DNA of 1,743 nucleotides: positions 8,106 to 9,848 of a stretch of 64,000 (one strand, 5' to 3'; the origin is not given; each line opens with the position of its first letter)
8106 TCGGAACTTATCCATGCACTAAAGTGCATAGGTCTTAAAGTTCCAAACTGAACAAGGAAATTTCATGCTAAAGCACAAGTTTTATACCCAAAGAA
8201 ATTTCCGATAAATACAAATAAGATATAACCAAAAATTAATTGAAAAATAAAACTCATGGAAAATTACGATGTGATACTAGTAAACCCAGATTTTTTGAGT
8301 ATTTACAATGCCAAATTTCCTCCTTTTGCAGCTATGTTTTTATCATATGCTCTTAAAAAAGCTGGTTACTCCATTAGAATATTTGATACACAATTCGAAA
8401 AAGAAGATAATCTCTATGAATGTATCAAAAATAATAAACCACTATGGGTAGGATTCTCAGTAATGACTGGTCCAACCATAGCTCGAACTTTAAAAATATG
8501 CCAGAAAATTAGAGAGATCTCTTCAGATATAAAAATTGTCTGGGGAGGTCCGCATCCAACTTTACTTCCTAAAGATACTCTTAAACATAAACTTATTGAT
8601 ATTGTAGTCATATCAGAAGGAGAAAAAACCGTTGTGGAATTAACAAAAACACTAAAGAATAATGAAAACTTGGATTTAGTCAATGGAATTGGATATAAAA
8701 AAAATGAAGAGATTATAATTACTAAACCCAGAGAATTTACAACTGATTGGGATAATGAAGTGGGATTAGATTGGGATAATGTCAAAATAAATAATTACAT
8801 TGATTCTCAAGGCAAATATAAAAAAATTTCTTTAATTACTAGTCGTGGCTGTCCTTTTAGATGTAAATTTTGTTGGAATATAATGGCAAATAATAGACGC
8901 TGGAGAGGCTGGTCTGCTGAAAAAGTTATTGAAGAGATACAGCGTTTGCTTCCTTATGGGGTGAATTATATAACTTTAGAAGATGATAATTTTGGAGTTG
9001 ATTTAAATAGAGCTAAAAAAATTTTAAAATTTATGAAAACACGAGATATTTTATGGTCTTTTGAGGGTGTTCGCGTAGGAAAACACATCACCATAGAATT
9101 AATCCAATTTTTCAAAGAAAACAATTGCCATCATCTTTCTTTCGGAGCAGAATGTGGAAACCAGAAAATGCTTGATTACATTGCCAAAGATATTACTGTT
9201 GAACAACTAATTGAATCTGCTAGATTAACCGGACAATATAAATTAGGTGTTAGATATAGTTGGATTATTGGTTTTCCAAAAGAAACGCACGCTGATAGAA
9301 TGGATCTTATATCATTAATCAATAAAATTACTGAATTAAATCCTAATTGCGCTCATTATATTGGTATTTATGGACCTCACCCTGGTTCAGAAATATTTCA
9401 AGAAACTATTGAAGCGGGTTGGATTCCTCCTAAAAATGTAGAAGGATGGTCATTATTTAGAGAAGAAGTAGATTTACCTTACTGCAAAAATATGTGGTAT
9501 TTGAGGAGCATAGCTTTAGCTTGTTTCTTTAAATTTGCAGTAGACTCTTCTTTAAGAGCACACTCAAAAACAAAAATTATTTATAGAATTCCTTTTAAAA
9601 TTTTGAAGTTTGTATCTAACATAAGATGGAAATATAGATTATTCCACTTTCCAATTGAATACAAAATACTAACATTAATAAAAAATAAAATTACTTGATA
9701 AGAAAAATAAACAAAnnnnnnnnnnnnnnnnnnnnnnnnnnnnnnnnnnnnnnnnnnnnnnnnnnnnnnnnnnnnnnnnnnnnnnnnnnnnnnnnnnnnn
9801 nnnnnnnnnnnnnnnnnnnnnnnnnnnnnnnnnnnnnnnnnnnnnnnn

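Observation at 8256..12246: B12-binding radical SAM enzyme plus two SAM methyltransferases embedded in the glycan island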

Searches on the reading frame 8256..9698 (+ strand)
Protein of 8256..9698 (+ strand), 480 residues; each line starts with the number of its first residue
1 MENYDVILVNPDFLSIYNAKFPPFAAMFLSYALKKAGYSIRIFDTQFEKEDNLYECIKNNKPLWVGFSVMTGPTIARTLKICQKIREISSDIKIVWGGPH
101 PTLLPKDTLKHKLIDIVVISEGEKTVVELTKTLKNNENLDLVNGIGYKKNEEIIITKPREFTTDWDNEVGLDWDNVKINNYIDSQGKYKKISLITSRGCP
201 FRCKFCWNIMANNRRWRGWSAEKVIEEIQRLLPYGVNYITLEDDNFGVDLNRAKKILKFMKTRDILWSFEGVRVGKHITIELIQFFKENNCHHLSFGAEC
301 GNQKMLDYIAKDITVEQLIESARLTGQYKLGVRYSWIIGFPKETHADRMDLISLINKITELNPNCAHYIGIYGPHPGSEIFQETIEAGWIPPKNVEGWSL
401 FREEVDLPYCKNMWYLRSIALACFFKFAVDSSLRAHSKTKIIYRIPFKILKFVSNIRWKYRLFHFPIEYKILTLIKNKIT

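Call 4: search_protein_families(library=pfam, proteins=[window:8256-9698:+], max_evalue=0.01)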
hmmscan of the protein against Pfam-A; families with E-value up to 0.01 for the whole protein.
window:8256-9698:+ (480 aa): 2 families
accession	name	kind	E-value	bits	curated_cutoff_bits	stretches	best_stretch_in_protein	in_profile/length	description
PF02310.24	B12-binding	-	6.5e-20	71.6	32.1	1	20-129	11-120/121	B12 binding domain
PF04055.27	Radical_SAM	-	7.8e-19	68.9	29.5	1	194-355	2-166/166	Radical SAM superfamily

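Call 5: search_protein_families(library=ncbifam, proteins=[window:8256-9698:+], max_evalue=0.01)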
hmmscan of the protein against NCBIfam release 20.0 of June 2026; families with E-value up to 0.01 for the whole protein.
window:8256-9698:+ (480 aa): 26 families (the best 25 are shown)
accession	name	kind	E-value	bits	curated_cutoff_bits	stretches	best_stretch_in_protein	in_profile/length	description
TIGR02026.1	BchE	equivalog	1.2e-45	156.3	481.35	1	7-386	3-389/497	magnesium-protoporphyrin IX monomethyl ester anaerobic oxidative cyclase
TIGR03471.1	HpnJ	equivalog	3.3e-39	135.1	577.6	1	71-392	77-395/472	hopanoid biosynthesis associated radical SAM protein HpnJ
TIGR04479.1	bcpD_PhpK_rSAM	subfamily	3.5e-36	124.6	600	1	17-358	66-409/504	PhpK family radical SAM P-methyltransferase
NF050148.1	rSAM_ApyD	equivalog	1.1e-33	116.6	750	1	38-384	40-393/645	RiPP biosynthesis radical SAM protein ApyD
TIGR04013.1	B12_SAM_MJ_1487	hypoth_equivalog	4.2e-29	101.5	251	1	46-380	28-353/382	TIGR04013 family B12-binding domain/radical SAM domain-containing protein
TIGR04072.2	rSAM_ladder_B12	equivalog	5.4e-26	91.2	360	1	23-391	18-379/443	lipid biosynthesis B12-binding/radical SAM protein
TIGR04385.1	B12_rSAM_cofa1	equivalog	1.8e-24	86.8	450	1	23-362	20-368/438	B12 lower ligand biosynthesis radical SAM protein BzaD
TIGR04014.1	B12_SAM_MJ_0865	equivalog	5.8e-23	81.4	360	1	24-384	12-358/434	methyl-coenzyme M reductase glutamine C-methyltransferase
NF033712.0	B12_rSAM_KedN5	subfamily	8.4e-22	77.1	700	1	38-251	39-256/624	KedN5 family methylcobalamin-dependent radical SAM C-methyltransferase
TIGR03975.1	rSAM_ocin_1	subfamily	9.3e-22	77.3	281.85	1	53-366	120-438/606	RiPP maturation radical SAM C-methyltransferase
TIGR04295.1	B12_rSAM_oligo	hypoth_equivalog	4.3e-21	75.1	400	1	82-312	94-315/422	TIGR04295 family B12-binding domain-containing radical SAM protein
TIGR04367.1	HpnR_B12_rSAM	equivalog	1.5e-20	73.2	650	1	23-382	22-371/490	hopanoid C-3 methylase HpnR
NF040542.1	rSAM_RCCLKC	equivalog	1.1e-19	70.9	450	1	14-327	4-319/423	arsinothricin biosynthesis radical SAM protein ArsL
NF038361.1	rSAM_Sden_1168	equivalog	3.3e-18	65.5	575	1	50-390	129-479/560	Sden_1168 family B12-binding radical SAM P-methyltransferase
NF040546.1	rSAM_CUAEP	equivalog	4.9e-18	65.1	500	1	14-358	4-341/468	CUAEP/CCAEP-tail radical SAM (seleno)protein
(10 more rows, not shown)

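Call 6: find_homologous_proteins(query=window:8256-9698:+)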
Query window:8256-9698:+ (480 aa): 804 proteins with E <= 0.001 among 8000 candidates; the best 120 are listed.
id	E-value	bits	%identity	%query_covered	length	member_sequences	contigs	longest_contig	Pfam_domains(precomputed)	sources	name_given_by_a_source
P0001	0.0e+0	1124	100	100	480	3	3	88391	PF04055.28,PF02310.25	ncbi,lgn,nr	ncbi:B12-binding domain-containing radical SAM protein [Candidatus Woesearchaeota archaeon]|nr:B12-b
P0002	8.6e-278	940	81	100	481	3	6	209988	PF04055.28,PF02310.25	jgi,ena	-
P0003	2.0e-249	846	73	99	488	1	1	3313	PF04055.28,PF02310.25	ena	-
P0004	3.2e-224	763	65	99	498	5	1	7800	PF04055.28,PF02310.25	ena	-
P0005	7.6e-216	736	62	99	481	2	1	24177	PF04055.28,PF02310.25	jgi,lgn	-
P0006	6.2e-211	719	62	99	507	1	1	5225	PF04055.28,PF02310.25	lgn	-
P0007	1.7e-201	688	58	99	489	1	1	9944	PF04055.28,PF02310.25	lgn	-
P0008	2.5e-197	675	65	85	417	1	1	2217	PF04055.28,PF02310.25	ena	-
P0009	2.1e-183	629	53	100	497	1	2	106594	PF04055.28,PF02310.25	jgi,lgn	jgi:radical SAM superfamily enzyme YgiQ (UPF0313 family)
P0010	1.1e-163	564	51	99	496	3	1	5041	PF04055.28,PF02310.25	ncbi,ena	-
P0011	1.1e-157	544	48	98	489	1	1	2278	PF04055.28,PF02310.25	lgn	-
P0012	2.0e-157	543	46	99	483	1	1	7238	PF04055.28,PF02310.25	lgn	-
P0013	8.8e-155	534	47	99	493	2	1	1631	PF04055.28,PF02310.25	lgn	-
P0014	1.1e-153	531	49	100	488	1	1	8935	PF04055.28,PF02310.25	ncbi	-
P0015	1.3e-151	524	48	99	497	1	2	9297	PF04055.28,PF02310.25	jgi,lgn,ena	-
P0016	5.2e-151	522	45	99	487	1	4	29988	PF04055.28,PF02310.25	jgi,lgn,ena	-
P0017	8.0e-132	458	43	97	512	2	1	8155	PF04055.28,PF02310.25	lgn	-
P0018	2.7e-130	453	39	99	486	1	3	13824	PF04055.28,PF02310.25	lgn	-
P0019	1.1e-129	451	44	99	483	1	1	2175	PF04055.28,PF02310.25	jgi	jgi:anaerobic magnesium-protoporphyrin IX monomethyl ester cyclase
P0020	7.4e-129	449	44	99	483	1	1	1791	PF04055.28,PF02310.25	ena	-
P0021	7.3e-126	439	40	99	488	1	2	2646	PF04055.28,PF02310.25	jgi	-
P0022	2.9e-125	437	41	98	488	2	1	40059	PF04055.28,PF02310.25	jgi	jgi:radical SAM superfamily enzyme YgiQ (UPF0313 family)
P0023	1.2e-106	375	37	97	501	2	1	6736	PF04055.28,PF02310.25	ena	-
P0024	1.1e-105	372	37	99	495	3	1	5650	PF04055.28,PF02310.25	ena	-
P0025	3.5e-103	364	40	94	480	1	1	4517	PF04055.28,PF02310.25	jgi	-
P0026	4.4e-103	364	37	97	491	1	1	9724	PF04055.28,PF02310.25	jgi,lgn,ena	-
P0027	9.3e-102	359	37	97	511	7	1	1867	PF04055.28,PF02310.25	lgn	-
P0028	2.5e-101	358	36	98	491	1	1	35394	PF04055.28,PF02310.25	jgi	jgi:anaerobic magnesium-protoporphyrin IX monomethyl ester cyclase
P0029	8.7e-98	346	37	97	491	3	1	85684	PF04055.28,PF02310.25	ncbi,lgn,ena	-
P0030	7.7e-96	340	37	94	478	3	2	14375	PF04055.28,PF02310.25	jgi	jgi:radical SAM superfamily enzyme YgiQ (UPF0313 family)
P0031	1.3e-95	339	37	98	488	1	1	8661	PF04055.28,PF02310.25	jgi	jgi:radical SAM superfamily enzyme YgiQ (UPF0313 family)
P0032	2.6e-93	331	37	99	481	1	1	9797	PF04055.28,PF02310.25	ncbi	-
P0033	3.6e-92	328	35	99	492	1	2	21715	PF04055.28,PF02310.25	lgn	-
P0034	3.7e-90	321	36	95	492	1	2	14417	PF04055.28,PF02310.25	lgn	-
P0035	3.0e-87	311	35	99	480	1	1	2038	PF04055.28,PF02310.25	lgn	-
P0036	3.6e-84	301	37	78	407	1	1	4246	PF04055.28,PF02310.25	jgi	-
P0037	4.9e-82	294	35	99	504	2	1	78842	PF04055.28,PF02310.25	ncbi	-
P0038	1.1e-80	290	36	97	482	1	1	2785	PF04055.28,PF02310.25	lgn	-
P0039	1.7e-80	289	34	95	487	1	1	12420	PF04055.28,PF02310.25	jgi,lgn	jgi:radical SAM superfamily enzyme YgiQ (UPF0313 family)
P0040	6.2e-80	287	34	99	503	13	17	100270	PF04055.28,PF02310.25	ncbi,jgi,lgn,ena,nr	ncbi:B12-binding domain-containing radical SAM protein [Candidatus Woesearchaeota archaeon]|nr:B12-b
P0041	1.3e-79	286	33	95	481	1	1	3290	PF04055.28,PF02310.25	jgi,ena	-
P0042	1.5e-79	286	34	94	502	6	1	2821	PF04055.28,PF02310.25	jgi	jgi:anaerobic magnesium-protoporphyrin IX monomethyl ester cyclase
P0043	8.6e-78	280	33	99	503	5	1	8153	PF04055.28,PF02310.25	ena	-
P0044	1.2e-77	280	33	99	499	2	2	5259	PF04055.28,PF02310.25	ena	-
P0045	1.3e-75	273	34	95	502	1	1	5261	PF04055.28,PF02310.25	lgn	-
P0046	1.5e-73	266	36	84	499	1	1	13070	PF04055.28,PF02310.25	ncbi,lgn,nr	ncbi:MAG: B12-binding domain-containing radical SAM protein [Firmicutes bacterium]|nr:B12-binding do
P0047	1.6e-73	266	32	94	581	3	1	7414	PF04055.28,PF02310.25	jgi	jgi:anaerobic magnesium-protoporphyrin IX monomethyl ester cyclase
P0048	1.9e-73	266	32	99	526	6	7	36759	PF04055.28,PF02310.25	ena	-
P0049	1.1e-72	263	32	94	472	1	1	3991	PF04055.28,PF02310.25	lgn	-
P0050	4.6e-72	261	37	85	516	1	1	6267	PF04055.28,PF02310.25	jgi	-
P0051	8.1e-72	261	33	96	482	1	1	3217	PF04055.28,PF02310.25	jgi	jgi:radical SAM superfamily enzyme YgiQ (UPF0313 family)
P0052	8.5e-72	260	32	95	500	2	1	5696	PF04055.28,PF02310.25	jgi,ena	-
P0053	1.4e-71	260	33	93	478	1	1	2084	PF04055.28,PF02310.25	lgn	-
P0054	3.6e-71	258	32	98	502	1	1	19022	PF04055.28,PF02310.25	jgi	jgi:anaerobic magnesium-protoporphyrin IX monomethyl ester cyclase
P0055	3.6e-71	258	33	97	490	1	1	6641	PF04055.28,PF02310.25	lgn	-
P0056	1.9e-70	256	34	99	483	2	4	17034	PF04055.28,PF13353.12,PF02310.25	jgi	-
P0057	2.5e-70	256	33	99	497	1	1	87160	PF04055.28,PF02310.25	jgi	-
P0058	9.8e-70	254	36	82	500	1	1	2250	PF04055.28,PF13353.12,PF02310.25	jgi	-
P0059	1.7e-69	253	31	95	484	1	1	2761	PF04055.28,PF02310.25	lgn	-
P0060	1.9e-69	253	32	95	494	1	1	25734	PF04055.28,PF02310.25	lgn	-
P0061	1.9e-69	253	34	96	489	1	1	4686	PF04055.28,PF02310.25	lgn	-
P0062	2.3e-69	252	36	84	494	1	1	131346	PF04055.28,PF02310.25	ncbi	-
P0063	5.7e-69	251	36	79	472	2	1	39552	PF04055.28,PF02310.25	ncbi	ncbi:MAG: B12-binding domain-containing radical SAM protein [Candidatus Bathyarchaeia archaeon]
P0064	5.8e-69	251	36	83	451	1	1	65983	PF04055.28,PF02310.25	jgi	jgi:radical SAM superfamily enzyme YgiQ (UPF0313 family)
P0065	9.3e-69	250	35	99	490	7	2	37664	PF04055.28,PF02310.25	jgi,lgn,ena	jgi:radical SAM superfamily enzyme YgiQ (UPF0313 family)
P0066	2.3e-68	249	34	94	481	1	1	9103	PF04055.28,PF02310.25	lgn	-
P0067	2.5e-68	249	32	94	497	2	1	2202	PF04055.28,PF02310.25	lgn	-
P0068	3.9e-68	248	36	80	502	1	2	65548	PF04055.28,PF02310.25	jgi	-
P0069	7.9e-68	247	32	95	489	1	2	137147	PF04055.28,PF02310.25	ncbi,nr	ncbi:MAG: B12-binding domain-containing radical SAM protein [Proteobacteria bacterium]|nr:B12-bindin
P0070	1.0e-67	247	31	99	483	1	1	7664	PF04055.28,PF02310.25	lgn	-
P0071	1.2e-67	247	33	96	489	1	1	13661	PF04055.28,PF02310.25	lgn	-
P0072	2.1e-67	246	35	100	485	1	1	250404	PF04055.28,PF02310.25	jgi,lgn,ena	-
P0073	3.1e-67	245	33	99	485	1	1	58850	PF04055.28,PF02310.25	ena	-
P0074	3.4e-67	245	33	87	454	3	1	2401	PF04055.28,PF02310.25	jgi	jgi:anaerobic magnesium-protoporphyrin IX monomethyl ester cyclase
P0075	3.5e-67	245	32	95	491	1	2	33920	PF04055.28,PF02310.25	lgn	-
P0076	3.7e-67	245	32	90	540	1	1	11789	PF04055.28,PF02310.25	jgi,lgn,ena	-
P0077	4.2e-67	245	34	92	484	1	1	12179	PF04055.28,PF02310.25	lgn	-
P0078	4.5e-67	245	34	93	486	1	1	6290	PF04055.28,PF02310.25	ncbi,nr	ncbi:MAG: radical SAM protein [bacterium]|nr:radical SAM protein [bacterium]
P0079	5.5e-67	245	34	88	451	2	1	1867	PF04055.28,PF02310.25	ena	-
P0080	1.0e-66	244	33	97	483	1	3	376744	PF04055.28,PF02310.25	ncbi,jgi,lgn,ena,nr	ncbi:MAG TPA: radical SAM protein [Candidatus Portnoybacteria bacterium]|nr:radical SAM protein [Can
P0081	1.1e-66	244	33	99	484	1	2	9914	PF04055.28,PF13353.12,PF02310.25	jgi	-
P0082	1.4e-66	243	35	79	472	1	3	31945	PF04055.28,PF02310.25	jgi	jgi:radical SAM superfamily enzyme YgiQ (UPF0313 family)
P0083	1.4e-66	243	32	100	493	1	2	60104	PF04055.28,PF02310.25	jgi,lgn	-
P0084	2.5e-66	242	32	99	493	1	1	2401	PF04055.28,PF02310.25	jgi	jgi:radical SAM superfamily enzyme YgiQ (UPF0313 family)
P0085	4.2e-66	242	36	83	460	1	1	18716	PF04055.28,PF02310.25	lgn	-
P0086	4.5e-66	242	32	94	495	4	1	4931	PF04055.28,PF02310.25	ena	-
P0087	5.1e-66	241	37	78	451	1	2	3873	PF04055.28,PF02310.25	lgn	-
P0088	6.3e-66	241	32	93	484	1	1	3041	PF04055.28,PF02310.25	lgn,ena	-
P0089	1.3e-65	240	32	98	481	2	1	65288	PF04055.28,PF02310.25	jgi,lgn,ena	-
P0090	1.5e-65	240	32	95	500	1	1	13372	PF04055.28,PF02310.25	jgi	jgi:radical SAM superfamily enzyme YgiQ (UPF0313 family)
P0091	1.6e-65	240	32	98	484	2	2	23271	PF04055.28,PF02310.25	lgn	-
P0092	1.6e-65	240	30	86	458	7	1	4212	PF04055.28,PF02310.25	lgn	-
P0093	1.9e-65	240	34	93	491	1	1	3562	PF04055.28,PF02310.25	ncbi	ncbi:MAG: B12-binding domain-containing radical SAM protein [Nitrospirota bacterium]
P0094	2.3e-65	239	34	97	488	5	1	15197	PF04055.28,PF02310.25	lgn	-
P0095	2.4e-65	239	30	95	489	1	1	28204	PF04055.28,PF02310.25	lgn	-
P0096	3.0e-65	239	32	94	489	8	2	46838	PF04055.28,PF02310.25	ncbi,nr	ncbi:MAG: B12-binding domain-containing radical SAM protein [Candidatus Omnitrophica bacterium]|nr:B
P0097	5.4e-65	238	32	97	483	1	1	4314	PF04055.28,PF02310.25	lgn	-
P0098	6.4e-65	238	33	92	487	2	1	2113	PF04055.28,PF02310.25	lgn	-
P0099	8.8e-65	237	32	97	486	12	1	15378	PF04055.28,PF02310.25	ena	-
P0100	1.2e-64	237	30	98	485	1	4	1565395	PF04055.28,PF02310.25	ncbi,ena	-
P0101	1.2e-64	237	32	96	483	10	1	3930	PF04055.28,PF02310.25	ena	-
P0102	1.3e-64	237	32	95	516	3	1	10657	PF04055.28,PF02310.25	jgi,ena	-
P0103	1.8e-64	236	31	92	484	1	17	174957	PF04055.28,PF19864.6,PF02310.25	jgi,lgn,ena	jgi:anaerobic magnesium-protoporphyrin IX monomethyl ester cyclase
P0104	1.8e-64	236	32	97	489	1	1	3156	PF04055.28,PF02310.25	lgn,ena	-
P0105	3.0e-64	236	33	95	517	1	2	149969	PF04055.28,PF02310.25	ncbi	-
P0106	3.2e-64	236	32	95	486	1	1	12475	PF04055.28,PF02310.25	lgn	-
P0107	4.2e-64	235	32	99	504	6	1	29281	PF04055.28,PF02310.25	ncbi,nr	ncbi:MAG: radical SAM protein [Candidatus Omnitrophica bacterium]|nr:radical SAM protein [Candidatus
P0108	4.4e-64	235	32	93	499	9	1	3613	PF04055.28,PF02310.25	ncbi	-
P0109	4.9e-64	235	33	95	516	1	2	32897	PF04055.28,PF02310.25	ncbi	-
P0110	4.9e-64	235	32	93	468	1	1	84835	PF04055.28,PF02310.25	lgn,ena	-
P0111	6.8e-64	234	32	94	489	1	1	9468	PF04055.28,PF02310.25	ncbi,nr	ncbi:MAG: radical SAM protein [Candidatus Omnitrophica bacterium]|nr:radical SAM protein [Candidatus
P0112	8.3e-64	234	33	94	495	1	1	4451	PF04055.28,PF02310.25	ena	-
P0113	9.6e-64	234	31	98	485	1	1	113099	PF04055.28,PF02310.25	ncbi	ncbi:MAG: radical SAM protein [Candidatus Bathyarchaeia archaeon]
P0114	1.1e-63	234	33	82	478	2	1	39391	PF04055.28,PF02310.25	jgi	-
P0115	1.2e-63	234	30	97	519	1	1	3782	PF04055.28,PF02310.25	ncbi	-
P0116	1.4e-63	233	31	98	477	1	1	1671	PF04055.28,PF02310.25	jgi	jgi:anaerobic magnesium-protoporphyrin IX monomethyl ester cyclase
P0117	1.7e-63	233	34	97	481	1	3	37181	PF04055.28,PF02310.25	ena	-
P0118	2.5e-63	233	32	92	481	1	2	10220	PF04055.28,PF02310.25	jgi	-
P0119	3.9e-63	232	31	97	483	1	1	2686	PF04055.28,PF02310.25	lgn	-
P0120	5.2e-63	232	33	82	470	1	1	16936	PF04055.28,PF02310.25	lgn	-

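Call 7: search_solved_structures(query=window:8256-9698:+, max_evalue=0.001)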
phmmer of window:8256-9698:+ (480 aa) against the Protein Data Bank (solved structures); distinct sequences matched with E-value up to 0.001: 8.
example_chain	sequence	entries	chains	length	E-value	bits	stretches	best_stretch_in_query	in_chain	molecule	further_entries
9ccb_A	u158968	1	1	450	1.1e-12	50.6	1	86-383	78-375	Radical SAM core domain-containing protein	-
6fd2_B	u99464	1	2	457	8.6e-11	44.3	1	193-391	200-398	Putative apramycin biosynthetic oxidoreductase 4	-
7kdx_A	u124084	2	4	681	5.7e-08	35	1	76-249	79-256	Methyltransferase TokK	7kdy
6wte_A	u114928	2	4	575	6.3e-08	34.9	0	6-138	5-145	B12-binding domain-containing protein | Tryptophan-C2-methyltransferase containing B12-binding domain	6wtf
9n1b_A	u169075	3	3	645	1.4e-07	33.8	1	120-250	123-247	Radical SAM protein | Radical SAM enzyme CysS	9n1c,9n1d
5ul2_A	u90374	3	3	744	4.6e-07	32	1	30-238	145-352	OxsB protein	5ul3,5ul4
2qgq_A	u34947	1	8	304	0.00014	23.9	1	195-358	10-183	Protein TM_1862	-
4jc0_A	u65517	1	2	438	0.00022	23.2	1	195-358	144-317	Ribosomal protein S12 methylthiotransferase RimO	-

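Call 8: find_encoding_contigs(protein=P0002, flank=8000, max_places=3)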
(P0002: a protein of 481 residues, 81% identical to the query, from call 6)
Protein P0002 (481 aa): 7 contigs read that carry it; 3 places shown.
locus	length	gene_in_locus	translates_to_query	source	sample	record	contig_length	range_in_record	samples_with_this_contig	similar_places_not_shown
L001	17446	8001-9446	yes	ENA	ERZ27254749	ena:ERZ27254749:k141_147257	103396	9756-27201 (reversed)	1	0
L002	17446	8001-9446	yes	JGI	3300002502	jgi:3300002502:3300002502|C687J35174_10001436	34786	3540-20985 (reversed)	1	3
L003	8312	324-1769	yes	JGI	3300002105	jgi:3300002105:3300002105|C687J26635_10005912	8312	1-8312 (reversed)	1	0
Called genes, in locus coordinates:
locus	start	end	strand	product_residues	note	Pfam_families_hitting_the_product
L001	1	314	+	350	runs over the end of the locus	PF03102:NeuB, PF08666:SAF (weak)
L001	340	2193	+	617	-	PF02350:Epimerase_2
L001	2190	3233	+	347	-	PF00535:Glycos_transf_2, PF13641:Glyco_tranf_2_3 (weak)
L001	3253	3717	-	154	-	PF19480:DUF6016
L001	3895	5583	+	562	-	PF01073:3Beta_HSD, PF01370:Epimerase, PF02719:Polysacc_synt_2, PF04321:RmlD_sub_bind, PF07993:NAD_binding_4, PF16363:GDP_Man_Dehyd, PF00483:NTP_transferase, PF12804:NTP_transf_3, +1 more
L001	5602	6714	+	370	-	PF01041:DegT_DnrJ_EryC1, PF00266:Aminotran_5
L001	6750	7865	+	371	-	PF00534:Glycos_transf_1, PF13692:Glyco_trans_1_4, PF13524:Glyco_trans_1_2 (weak)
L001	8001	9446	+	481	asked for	PF02310:B12-binding, PF04055:Radical_SAM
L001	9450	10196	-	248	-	PF13489:Methyltransf_23, PF08241:Methyltransf_11 (weak), PF08242:Methyltransf_12, PF13649:Methyltransf_25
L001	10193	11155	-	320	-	PF03706:LPG_synthase_TM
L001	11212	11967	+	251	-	PF05219:DREV (weak), PF13489:Methyltransf_23, PF05401:NodS (weak), PF13649:Methyltransf_25, PF13847:Methyltransf_31, PF08241:Methyltransf_11, PF08242:Methyltransf_12, PF01739:CheR (weak)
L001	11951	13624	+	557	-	-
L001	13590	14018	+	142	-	-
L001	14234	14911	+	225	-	PF01209:Ubie_methyltran (weak), PF03848:TehB, PF05175:MTS (weak), PF13489:Methyltransf_23, PF13847:Methyltransf_31, PF08241:Methyltransf_11, PF08242:Methyltransf_12, PF13649:Methyltransf_25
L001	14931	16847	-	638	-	PF20176:DUF6541, PF02366:PMT (weak)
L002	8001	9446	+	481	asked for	PF02310:B12-binding, PF04055:Radical_SAM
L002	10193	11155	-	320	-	PF03706:LPG_synthase_TM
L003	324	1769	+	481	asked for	PF02310:B12-binding, PF04055:Radical_SAM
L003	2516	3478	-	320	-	PF03706:LPG_synthase_TM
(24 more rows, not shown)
